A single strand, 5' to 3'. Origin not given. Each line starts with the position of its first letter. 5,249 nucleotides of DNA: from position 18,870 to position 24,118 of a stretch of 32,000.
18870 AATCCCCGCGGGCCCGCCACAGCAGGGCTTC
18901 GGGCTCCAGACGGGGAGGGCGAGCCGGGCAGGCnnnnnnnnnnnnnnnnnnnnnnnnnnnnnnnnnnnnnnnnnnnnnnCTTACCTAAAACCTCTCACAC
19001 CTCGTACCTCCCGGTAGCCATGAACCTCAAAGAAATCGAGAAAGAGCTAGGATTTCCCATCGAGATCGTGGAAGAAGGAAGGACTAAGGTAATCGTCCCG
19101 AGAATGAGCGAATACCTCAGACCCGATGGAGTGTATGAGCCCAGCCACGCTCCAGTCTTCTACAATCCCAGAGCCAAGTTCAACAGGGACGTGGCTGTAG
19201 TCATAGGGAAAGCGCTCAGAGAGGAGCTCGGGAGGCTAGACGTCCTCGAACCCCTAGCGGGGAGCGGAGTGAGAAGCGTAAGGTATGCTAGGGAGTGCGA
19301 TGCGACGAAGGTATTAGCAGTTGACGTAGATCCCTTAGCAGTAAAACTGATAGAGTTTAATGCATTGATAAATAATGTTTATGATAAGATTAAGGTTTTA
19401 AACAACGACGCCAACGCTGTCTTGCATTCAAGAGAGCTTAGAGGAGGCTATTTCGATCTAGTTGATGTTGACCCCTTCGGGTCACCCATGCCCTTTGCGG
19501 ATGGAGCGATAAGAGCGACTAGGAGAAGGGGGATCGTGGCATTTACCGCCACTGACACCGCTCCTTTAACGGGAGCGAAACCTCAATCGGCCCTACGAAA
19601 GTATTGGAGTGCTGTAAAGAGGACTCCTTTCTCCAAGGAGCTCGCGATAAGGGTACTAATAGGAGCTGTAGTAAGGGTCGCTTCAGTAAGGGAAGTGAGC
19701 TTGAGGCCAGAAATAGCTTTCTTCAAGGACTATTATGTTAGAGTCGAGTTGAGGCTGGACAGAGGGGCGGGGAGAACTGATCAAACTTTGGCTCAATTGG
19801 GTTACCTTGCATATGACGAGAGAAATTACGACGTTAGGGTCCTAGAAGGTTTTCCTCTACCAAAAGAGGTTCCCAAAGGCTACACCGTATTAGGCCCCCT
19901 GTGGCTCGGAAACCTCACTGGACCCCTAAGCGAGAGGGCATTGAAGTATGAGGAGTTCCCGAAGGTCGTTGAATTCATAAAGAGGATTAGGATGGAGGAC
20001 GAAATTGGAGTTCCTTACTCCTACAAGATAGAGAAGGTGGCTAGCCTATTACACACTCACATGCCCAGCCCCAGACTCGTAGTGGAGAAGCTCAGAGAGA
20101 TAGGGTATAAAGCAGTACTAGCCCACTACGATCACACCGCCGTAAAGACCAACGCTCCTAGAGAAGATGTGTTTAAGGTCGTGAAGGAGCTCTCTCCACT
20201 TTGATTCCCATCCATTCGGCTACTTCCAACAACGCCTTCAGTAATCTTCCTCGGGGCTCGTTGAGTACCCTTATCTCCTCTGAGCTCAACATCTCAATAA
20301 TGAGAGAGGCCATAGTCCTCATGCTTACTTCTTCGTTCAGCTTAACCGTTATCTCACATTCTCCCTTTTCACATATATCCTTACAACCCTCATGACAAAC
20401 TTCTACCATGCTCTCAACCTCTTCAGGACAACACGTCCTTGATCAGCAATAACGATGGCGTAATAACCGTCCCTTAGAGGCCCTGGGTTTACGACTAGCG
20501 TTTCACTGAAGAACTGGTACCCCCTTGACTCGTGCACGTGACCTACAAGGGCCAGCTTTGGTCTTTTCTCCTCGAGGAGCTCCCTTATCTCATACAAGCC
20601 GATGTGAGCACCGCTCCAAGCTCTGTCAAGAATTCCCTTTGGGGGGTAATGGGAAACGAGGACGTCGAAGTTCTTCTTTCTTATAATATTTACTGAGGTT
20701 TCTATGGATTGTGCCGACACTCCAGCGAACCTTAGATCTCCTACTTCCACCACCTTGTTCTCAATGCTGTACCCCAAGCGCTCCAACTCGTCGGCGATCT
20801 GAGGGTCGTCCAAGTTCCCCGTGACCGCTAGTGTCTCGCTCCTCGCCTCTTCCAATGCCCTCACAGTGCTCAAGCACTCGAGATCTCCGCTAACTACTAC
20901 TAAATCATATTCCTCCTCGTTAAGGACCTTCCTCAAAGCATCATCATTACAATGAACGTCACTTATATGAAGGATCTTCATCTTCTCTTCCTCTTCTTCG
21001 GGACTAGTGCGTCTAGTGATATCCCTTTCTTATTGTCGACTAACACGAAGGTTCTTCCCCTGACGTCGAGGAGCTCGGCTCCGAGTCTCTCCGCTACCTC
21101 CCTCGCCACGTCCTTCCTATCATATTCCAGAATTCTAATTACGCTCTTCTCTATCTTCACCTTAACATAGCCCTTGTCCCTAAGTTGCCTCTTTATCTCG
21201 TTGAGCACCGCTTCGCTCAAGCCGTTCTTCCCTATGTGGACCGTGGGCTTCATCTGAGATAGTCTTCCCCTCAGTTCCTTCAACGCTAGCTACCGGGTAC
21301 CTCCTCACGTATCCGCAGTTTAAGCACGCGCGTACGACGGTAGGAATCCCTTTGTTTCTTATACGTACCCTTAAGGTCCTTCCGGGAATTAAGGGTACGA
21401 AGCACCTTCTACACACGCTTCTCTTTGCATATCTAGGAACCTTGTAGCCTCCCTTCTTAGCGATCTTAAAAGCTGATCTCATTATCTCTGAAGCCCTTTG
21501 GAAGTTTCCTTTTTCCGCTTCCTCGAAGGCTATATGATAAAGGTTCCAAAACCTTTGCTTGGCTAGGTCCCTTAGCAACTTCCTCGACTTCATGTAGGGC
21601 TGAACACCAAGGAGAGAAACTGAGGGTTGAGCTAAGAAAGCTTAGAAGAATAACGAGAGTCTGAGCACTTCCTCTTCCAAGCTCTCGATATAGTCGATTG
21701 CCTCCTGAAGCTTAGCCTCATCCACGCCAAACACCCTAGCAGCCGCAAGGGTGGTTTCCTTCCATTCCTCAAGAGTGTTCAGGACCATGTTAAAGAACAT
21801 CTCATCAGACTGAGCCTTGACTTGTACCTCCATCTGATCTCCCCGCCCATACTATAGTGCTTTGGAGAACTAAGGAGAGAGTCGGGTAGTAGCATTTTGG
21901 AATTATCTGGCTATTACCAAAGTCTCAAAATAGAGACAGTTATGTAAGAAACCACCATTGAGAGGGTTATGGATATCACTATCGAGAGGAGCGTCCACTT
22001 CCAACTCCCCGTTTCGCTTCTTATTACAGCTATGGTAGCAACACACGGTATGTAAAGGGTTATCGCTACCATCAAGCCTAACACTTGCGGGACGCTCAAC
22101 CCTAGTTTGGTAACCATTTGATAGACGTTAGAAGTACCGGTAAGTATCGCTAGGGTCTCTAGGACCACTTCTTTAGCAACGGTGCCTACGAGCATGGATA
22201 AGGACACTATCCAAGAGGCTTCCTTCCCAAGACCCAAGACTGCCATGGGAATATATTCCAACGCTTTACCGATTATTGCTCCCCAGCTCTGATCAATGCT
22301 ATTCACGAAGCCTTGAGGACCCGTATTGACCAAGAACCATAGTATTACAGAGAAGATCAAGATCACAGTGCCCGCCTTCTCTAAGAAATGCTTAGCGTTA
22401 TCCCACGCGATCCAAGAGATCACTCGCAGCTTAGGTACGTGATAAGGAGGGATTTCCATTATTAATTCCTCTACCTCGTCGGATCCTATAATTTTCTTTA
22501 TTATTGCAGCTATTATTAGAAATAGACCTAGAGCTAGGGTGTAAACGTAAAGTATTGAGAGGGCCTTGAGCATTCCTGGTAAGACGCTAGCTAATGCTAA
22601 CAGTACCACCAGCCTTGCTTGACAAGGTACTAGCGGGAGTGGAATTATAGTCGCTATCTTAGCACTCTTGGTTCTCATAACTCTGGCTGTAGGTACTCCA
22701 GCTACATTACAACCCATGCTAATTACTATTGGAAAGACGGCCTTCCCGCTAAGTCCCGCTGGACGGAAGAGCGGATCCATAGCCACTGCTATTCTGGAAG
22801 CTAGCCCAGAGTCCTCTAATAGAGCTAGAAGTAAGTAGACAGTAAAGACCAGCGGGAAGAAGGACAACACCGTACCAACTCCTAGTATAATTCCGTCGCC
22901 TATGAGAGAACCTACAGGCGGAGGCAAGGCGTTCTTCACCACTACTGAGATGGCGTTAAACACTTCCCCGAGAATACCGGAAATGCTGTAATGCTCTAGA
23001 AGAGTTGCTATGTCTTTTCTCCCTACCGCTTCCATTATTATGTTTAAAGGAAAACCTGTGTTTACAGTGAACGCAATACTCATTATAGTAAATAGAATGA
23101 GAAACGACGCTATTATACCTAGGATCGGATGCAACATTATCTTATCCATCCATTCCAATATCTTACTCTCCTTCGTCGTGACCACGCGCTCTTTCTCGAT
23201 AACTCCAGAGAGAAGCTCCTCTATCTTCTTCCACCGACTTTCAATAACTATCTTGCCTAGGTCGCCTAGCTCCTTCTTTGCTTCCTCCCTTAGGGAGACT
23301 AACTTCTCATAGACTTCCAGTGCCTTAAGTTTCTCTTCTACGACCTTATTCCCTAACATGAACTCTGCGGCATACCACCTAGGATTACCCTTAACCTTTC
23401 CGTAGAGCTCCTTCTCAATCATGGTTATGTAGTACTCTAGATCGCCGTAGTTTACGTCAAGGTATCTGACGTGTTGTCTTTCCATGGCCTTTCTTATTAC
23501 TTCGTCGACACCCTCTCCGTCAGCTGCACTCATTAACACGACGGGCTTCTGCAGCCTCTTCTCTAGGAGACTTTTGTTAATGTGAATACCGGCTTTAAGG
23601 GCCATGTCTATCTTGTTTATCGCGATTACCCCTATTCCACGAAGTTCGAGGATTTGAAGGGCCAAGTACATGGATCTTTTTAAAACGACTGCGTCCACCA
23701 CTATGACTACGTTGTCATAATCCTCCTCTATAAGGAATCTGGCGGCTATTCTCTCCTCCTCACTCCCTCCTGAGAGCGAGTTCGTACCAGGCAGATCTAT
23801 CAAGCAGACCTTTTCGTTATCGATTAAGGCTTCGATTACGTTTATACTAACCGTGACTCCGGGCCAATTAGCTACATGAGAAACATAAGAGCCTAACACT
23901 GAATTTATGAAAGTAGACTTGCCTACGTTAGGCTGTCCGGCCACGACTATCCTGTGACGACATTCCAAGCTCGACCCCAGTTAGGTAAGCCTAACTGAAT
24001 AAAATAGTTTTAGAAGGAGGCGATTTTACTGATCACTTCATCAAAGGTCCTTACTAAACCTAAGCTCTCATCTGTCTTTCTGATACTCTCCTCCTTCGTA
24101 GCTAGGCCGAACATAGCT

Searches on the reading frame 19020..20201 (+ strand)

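Call 84: search_protein_families(library=pfam, proteins=[window:19020-20201:+], max_evalue=0.00001)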
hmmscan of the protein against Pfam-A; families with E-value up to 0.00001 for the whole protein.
window:19020-20201:+ (394 aa): 2 families
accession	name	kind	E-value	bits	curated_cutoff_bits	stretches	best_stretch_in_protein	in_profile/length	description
PF02005.22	TRM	-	1.2e-81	275.3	27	1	41-388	15-375/376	N2,N2-dimethylguanosine tRNA methyltransferase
PF02475.24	TRM5-TYW2_MTfase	-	1.6e-10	41.7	28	1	75-193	40-153/164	TRM5/TYW2 methyltransferase domain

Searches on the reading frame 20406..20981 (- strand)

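Call 84: search_protein_families(library=pfam, proteins=[window:20406-20981:-], max_evalue=0.00001)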
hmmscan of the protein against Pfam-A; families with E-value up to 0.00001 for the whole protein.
window:20406-20981:- (192 aa): 3 families
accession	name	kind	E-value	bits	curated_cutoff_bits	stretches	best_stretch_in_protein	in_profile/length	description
PF12850.12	Metallophos_2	-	2.4e-18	67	27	1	1-170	1-136/154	Calcineurin-like phosphoesterase superfamily domain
PF14582.11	Metallophos_3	-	6.4e-14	52.3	28.2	1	105-186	175-256/259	Metallophosphoesterase, calcineurin superfamily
PF00149.33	Metallophos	-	3.9e-11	44.2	21.5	1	1-151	1-190/191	Calcineurin-like phosphoesterase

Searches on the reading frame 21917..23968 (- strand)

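Call 84: search_protein_families(library=pfam, proteins=[window:21917-23968:-], max_evalue=0.00001)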
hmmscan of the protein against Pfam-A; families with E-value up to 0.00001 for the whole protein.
window:21917-23968:- (684 aa): 6 families
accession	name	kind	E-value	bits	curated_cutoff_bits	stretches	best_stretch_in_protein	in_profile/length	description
PF02421.24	FeoB_N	-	1.6e-47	161.3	27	1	6-160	2-155/156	Ferrous iron transport protein B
PF07670.19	Gate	-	6.3e-26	91.3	29.6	2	367-459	1-100/104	Nucleoside recognition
PF01926.29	MMR_HSR1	-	7.4e-19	68.4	21.9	1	6-97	1-86/113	50S ribosome-binding GTPase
PF07664.17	FeoB_C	-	7e-10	38.9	26.6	1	473-523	2-53/54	Ferrous iron transport protein B C terminus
PF17910.6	FeoB_Cyto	-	2e-09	38.2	23.4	1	174-257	1-89/90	FeoB cytosolic helical domain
PF00009.33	GTP_EFTU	-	2e-06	28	26.5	0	37-161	54-182/188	Elongation factor Tu GTP binding domain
